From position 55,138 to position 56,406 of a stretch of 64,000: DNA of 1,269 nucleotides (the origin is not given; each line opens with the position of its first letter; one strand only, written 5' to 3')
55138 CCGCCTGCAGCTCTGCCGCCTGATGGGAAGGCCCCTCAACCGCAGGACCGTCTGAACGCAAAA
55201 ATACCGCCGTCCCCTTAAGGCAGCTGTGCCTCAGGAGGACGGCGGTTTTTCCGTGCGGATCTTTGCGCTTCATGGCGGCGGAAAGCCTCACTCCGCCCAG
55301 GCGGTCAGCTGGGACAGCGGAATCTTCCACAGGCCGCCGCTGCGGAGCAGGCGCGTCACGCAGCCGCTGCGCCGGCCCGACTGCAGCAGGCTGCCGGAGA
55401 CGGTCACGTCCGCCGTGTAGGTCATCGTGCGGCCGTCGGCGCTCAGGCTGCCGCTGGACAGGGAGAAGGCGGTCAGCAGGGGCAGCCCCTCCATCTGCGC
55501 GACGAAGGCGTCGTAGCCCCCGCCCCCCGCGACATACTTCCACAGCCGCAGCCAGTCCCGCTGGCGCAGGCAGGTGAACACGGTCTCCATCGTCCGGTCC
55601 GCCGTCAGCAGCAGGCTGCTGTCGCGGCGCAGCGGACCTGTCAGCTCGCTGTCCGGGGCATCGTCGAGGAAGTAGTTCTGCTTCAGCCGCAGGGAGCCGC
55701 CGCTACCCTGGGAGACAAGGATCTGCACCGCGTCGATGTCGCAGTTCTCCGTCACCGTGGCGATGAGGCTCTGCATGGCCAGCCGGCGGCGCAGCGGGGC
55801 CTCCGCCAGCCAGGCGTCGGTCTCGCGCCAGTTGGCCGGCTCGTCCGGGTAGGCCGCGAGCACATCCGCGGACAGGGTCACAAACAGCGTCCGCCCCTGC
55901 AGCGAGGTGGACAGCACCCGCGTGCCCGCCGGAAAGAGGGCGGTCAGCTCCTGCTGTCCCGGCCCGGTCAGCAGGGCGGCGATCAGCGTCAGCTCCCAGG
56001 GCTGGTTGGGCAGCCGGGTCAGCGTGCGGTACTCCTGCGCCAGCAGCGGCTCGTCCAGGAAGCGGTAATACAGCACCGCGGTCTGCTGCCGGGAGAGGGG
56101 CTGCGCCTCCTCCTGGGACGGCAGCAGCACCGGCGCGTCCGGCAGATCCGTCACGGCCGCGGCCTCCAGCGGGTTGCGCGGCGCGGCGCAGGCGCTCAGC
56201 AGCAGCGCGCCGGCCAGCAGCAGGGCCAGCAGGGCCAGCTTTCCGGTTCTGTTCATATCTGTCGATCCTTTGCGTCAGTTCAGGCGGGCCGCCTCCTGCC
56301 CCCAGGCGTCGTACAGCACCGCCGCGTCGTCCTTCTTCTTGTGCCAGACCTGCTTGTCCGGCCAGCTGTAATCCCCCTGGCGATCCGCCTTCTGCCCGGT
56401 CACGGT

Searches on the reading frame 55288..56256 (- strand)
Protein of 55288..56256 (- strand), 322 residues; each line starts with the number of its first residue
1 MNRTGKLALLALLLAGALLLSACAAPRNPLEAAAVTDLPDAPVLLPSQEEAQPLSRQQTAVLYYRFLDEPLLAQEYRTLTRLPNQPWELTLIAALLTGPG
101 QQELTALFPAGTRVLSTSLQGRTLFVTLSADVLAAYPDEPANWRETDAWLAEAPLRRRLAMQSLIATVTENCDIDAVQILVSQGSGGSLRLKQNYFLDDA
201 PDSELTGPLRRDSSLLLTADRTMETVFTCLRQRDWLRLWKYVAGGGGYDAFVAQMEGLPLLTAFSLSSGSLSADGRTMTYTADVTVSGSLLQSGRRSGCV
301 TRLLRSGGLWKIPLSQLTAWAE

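Call 55: search_protein_families(library=pfam, proteins=[window:55288-56256:-], max_evalue=0.001)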
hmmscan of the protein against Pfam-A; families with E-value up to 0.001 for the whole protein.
window:55288-56256:- (322 aa): 1 family
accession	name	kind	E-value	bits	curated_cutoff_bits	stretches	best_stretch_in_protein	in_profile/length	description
PF10646.14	Germane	-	6.1e-09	36.9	23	1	84-181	27-111/117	Sporulation and spore germination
